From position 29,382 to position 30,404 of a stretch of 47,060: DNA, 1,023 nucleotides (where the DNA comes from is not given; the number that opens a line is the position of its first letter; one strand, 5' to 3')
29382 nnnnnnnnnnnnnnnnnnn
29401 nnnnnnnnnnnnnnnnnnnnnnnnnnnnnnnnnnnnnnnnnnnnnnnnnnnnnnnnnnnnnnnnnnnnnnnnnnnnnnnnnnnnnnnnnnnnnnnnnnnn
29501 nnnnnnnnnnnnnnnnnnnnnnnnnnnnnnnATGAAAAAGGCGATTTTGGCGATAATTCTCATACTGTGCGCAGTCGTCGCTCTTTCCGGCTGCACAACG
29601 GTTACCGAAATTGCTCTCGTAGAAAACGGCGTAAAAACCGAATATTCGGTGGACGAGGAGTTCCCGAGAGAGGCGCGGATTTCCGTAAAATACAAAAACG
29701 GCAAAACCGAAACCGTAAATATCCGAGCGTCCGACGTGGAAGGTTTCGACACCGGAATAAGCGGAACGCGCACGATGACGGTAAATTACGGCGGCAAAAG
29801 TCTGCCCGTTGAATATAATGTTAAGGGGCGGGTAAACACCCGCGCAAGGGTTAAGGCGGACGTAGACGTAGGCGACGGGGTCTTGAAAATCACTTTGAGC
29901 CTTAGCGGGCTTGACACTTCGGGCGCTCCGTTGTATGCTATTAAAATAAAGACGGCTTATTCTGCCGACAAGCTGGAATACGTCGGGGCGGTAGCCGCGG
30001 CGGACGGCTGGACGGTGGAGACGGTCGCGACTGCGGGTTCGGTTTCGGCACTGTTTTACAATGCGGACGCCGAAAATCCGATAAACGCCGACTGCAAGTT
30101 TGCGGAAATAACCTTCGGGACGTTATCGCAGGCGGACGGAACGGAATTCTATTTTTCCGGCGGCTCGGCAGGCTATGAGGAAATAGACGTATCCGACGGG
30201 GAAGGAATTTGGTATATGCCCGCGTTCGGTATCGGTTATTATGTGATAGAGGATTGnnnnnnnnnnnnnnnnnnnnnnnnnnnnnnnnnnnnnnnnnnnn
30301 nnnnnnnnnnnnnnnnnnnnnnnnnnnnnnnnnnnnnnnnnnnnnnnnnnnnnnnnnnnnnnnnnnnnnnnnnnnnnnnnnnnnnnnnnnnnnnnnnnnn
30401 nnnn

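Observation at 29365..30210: Candidate cognate dockerin-cohesin pair encoded across an ATGA gene overlap, in a non-cellulosomal context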

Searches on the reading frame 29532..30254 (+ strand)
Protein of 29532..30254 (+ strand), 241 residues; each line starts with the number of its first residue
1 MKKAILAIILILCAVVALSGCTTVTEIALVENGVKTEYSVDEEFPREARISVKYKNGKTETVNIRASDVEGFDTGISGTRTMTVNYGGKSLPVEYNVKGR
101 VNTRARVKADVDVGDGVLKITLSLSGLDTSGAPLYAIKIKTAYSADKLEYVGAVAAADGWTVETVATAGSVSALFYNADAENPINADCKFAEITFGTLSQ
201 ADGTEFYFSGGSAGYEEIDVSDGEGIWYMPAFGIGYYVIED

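Call 3: search_protein_families(library=pfam, proteins=[window:29532-30254:+], max_evalue=10)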
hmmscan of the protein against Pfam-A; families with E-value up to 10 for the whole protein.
window:29532-30254:+ (241 aa): 2 families
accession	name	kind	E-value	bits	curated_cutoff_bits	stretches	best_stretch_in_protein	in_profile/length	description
PF07523.18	Big_3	-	2.8e-06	27.9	21.2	1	35-90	5-61/68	Bacterial Ig-like domain (group 3)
PF22829.2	HphA_C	-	0.0012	19.6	31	1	130-195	44-105/113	HphA C-terminal domain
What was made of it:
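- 29634..29801 (+): Big_3 Ig-like spacer domain (aa 35-90). Pfam PF07523, 27.9 bits against cutoff 21.2 (call 3).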

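Call 4: search_protein_families(library=ncbifam, proteins=[window:29532-30254:+], max_evalue=10)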
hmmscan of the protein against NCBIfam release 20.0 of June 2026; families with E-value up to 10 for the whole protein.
window:29532-30254:+ (241 aa): 4 families
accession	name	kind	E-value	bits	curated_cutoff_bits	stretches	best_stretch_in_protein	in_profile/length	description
NF049997.1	LiaG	equivalog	0.027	13.7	285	1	1-99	1-96/286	LiaG family protein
NF033216.1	lipo_YgdI_YgdR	subfamily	0.029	14.3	42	1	3-69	1-65/71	YgdI/YgdR family lipoprotein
NF052321.1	LP_Lmo2079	subfamily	0.066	12.5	150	1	1-52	1-50/354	Lmo2079 family surface lipoprotein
NF047847.2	SS_mature_LptM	equivalog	0.5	10.5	27.7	1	1-21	1-20/31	LPS translocon maturation chaperone LptM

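Call 11: find_homologous_proteins(query=window:29532-30254:+, max_evalue=0.001)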
Query window:29532-30254:+ (241 aa): 7 proteins with E <= 0.001 among 1155 candidates.
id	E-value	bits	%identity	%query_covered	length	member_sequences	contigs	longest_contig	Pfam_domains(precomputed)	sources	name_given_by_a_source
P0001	3.5e-151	520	100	100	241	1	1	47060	PF07523.19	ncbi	-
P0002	5.9e-116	404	77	100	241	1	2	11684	PF07523.19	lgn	-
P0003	6.5e-113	394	78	100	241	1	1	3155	PF07523.19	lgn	-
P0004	8.3e-100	351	73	92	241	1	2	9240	PF07523.19,PF00963.25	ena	-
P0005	3.8e-96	340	71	97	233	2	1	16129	PF07523.19,PF00963.25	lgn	-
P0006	1.4e-94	334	69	97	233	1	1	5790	PF07523.19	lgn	-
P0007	8.3e-4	37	28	40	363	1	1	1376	PF07523.19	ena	-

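Call 14: find_encoding_contigs(protein=P0005, flank=10000, max_places=3)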
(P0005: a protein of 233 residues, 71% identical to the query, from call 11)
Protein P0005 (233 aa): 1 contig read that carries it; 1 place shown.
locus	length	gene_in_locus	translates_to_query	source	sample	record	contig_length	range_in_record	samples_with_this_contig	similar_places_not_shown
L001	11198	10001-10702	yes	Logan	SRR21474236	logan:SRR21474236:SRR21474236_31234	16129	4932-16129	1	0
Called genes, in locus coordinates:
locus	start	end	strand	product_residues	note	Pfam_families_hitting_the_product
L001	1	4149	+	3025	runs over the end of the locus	?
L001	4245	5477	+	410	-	-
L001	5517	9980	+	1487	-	-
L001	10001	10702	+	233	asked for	PF07523:Big_3 (weak), PF00963:Cohesin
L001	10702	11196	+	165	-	?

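Call 15: find_encoding_contigs(protein=P0002, flank=10000, max_places=3)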
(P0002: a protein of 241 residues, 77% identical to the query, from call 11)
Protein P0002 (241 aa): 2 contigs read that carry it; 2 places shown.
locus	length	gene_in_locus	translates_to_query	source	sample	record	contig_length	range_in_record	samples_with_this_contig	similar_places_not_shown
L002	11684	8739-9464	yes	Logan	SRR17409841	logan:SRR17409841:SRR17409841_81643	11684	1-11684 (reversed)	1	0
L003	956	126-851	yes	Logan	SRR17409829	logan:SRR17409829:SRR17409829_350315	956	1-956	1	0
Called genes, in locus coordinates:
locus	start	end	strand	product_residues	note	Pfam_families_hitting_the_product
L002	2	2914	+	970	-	?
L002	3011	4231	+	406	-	-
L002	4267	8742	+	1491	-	-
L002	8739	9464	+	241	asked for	PF07523:Big_3 (weak)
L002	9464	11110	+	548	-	-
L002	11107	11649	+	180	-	PF10502:Peptidase_S26, PF00717:Peptidase_S24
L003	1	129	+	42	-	?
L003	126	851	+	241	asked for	PF07523:Big_3 (weak)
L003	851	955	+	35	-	?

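Call 16: find_encoding_contigs(protein=P0004, flank=10000, max_places=3)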
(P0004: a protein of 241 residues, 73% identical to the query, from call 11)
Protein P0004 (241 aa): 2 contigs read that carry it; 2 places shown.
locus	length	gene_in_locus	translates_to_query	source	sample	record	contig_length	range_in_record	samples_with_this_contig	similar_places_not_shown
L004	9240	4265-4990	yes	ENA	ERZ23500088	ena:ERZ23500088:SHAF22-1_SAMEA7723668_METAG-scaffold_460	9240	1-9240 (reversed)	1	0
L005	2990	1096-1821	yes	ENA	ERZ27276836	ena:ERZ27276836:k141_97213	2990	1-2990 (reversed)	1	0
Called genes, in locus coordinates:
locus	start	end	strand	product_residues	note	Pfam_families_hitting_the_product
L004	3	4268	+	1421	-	?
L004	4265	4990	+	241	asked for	PF07523:Big_3 (weak), PF00963:Cohesin (faint)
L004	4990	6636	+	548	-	-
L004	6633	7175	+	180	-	PF10502:Peptidase_S26, PF00717:Peptidase_S24 (weak)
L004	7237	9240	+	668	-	?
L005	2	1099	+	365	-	?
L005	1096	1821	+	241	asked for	PF07523:Big_3 (weak), PF00963:Cohesin (faint)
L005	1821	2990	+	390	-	?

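Call 18: find_encoding_contigs(protein=P0006, flank=10000, max_places=3)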
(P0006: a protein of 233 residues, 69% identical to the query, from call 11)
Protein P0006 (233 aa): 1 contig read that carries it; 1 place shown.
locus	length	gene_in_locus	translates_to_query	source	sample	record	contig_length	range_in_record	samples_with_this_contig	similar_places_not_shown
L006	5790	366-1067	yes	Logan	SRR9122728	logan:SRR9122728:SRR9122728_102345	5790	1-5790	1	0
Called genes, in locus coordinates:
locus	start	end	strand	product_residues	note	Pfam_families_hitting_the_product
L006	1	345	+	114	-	?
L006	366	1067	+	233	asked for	PF07523:Big_3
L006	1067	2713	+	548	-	-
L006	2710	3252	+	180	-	PF10502:Peptidase_S26, PF00717:Peptidase_S24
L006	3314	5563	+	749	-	PF19732:SpoIIE_N, PF07228:SpoIIE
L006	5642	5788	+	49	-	?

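Call 19: find_encoding_contigs(protein=P0003, flank=10000, max_places=3)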
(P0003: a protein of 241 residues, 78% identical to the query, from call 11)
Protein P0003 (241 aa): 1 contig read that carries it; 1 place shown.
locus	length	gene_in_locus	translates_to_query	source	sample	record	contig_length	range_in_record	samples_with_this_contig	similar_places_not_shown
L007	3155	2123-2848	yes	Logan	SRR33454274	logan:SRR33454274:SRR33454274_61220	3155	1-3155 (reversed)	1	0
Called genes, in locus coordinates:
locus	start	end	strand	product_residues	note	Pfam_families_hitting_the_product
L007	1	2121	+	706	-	?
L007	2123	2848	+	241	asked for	PF07523:Big_3 (weak)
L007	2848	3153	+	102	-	?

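Call 36: predict_structure(alignment_id=A1)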
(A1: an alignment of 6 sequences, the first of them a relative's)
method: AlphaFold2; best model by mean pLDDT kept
length: 241 residues; sequences in the alignment: 6
mean_pLDDT: 70.0   pTM: 0.50
mean pLDDT of the five models: 70.0, 69.7, 69.6, 68.1, 61.4
residues with pLDDT >= 90: 27; 70-90: 115; 50-70: 57; < 50: 42
segments of 3 or more residues with pLDDT < 50: 99-103, 203-206, 209-241
pLDDT, mean of each block of 10 residues (from residue 1): 71 64 83 71 84 88 91 73 91 71 59 78 73 64 74 88 80 73 77 75 49 34 35 39 33
secondary structure, 60 per line:
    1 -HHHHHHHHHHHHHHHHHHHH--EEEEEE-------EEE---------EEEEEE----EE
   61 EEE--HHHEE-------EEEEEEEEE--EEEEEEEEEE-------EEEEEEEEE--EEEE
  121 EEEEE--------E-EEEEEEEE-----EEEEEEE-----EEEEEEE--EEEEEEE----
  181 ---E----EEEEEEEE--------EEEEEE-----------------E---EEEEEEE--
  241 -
elements in order: H2-21 E24-29 E37-39 E49-54 E59-63 E78-86 E89-98 E106-114 E117-125 E136-143 E149-155 E161-167 E170-176 E189-196 E205-210 E232-238
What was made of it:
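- On Cohesin (Pfam PF00963): AlphaFold2 model with pLDDT 70, strands from 106 to 238 (call 36).
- The last ~33 residues of the cohesin model are below pLDDT 50 (call 36).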

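Call 39: fold_search(model_id=the predicted structure, library=pdb)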
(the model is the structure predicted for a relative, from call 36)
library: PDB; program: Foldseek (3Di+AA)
matches with E <= 10: 1824; with E <= 0.001: 78
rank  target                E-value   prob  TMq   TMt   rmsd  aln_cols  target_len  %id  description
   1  2jh2_A                2.9e-07  1.00  0.41  0.71   4.0       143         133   18  X-ray crystal structure of a cohesin-like module from Clostridium perfringens (released 2007-11-06)
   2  2jh2_C                1.1e-06  1.00  0.43  0.74   3.6       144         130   20  X-ray crystal structure of a cohesin-like module from Clostridium perfringens (released 2007-11-06)
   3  6kgf_C                1.4e-06  1.00  0.35  0.54   3.8       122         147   21  Crystal structure of CaDoc0917(R16D)-CaCohA2 complex at pH 8.2 (released 2020-07-08)
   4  2jh2_B                1.7e-06  1.00  0.42  0.71   3.5       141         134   20  X-ray crystal structure of a cohesin-like module from Clostridium perfringens (released 2007-11-06)
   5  2vo8                  1.9e-06  1.00  0.42  0.71   3.9       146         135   14  Cohesin module from Clostridium perfringens ATCC13124 family 33 glycoside hydrolase. (released 2008-09-02)
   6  6kgc_A                6.3e-06  1.00  0.35  0.55   4.0       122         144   20  Crystal structure of CaDoc0917(R49D)-CaCohA2 complex at pH 5.4 (released 2020-07-08)
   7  2f6a_A                7.0e-06  1.00  0.32  0.26  19.2       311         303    9  Collagen Adhesin and Collagen Complex Structure (released 2006-12-12)
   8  6kgf_A                7.7e-06  1.00  0.36  0.56   3.6       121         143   22  Crystal structure of CaDoc0917(R16D)-CaCohA2 complex at pH 8.2 (released 2020-07-08)
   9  5nrk_A                9.0e-06  1.00  0.37  0.58   3.4       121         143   21  Crystal structure of the sixth cohesin from Acetivibrio cellulolyticus' scaffoldin B in complex with Cel5 dockerin S15 (released 2018-01-31)
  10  6kgd_A                1.0e-05  1.00  0.36  0.56   3.6       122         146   21  Crystal structure of CaDoc0917(R49D)-CaCohA2 complex at pH 8.0 (released 2020-07-08)
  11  6kge_A                1.0e-05  1.00  0.35  0.56   3.6       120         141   22  Crystal structure of CaDoc0917(R16D)-CaCohA2 complex at pH 5.5 (released 2020-07-08)
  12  4uyp_A                1.0e-05  1.00  0.34  0.54   5.7       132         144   19  High resolution structure of the third cohesin ScaC in complex with the ScaB dockerin with a mutation in the N-termina (released 2015-04-15)
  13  2f6a_B                1.2e-05  1.00  0.32  0.27  20.7       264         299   11  Collagen Adhesin and Collagen Complex Structure (released 2006-12-12)
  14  6kg8_MODEL_1_A        1.3e-05  1.00  0.36  0.53   5.5       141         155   20  Solution structure of CaCohA2 from Clostridium acetobutylicum (released 2020-07-08)
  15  4ums                  1.5e-05  1.00  0.36  0.53   5.5       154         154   17  The crystal structure of the seventh ScaB type I cohesin from Pseudobacteroides cellulosolvens (released 2015-05-06)
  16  1g1k_A                1.8e-05  1.00  0.33  0.52   5.9       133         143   22  COHESIN MODULE FROM THE CELLULOSOME OF CLOSTRIDIUM CELLULOLYTICUM (released 2000-11-22)
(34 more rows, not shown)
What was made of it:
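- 29832..30257 (+): Cohesin module (aa 101-241) of the lipoprotein. Foldseek top hits are cohesins (call 39).
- On Cohesin (Pfam PF00963): Foldseek best hits 2jh2, 2vo8, 6kgf, 5nrk and 1g1k, E = 3e-7 to 2e-5, target TM up to 0.74 (call 39).
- Closest known: Clostridium perfringens non-cellulosomal cohesin-dockerin toxin complexes. Same: These are the best structural matches of the lipoprotein model (2jh2, TM 0.71-0.74, call 39).
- AlphaFold model (pLDDT 70) has best PDB matches 2jh2, 2vo8 and 6kgf, all cohesins (calls 36, 39).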

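Call 77: find_encoding_contigs(protein=P0001, flank=1000, max_places=2)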
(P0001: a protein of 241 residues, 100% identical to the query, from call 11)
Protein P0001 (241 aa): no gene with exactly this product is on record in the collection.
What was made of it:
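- Tried and rejected: An exact look-up of P0001 to name the source assembly found nothing on record (call 77).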
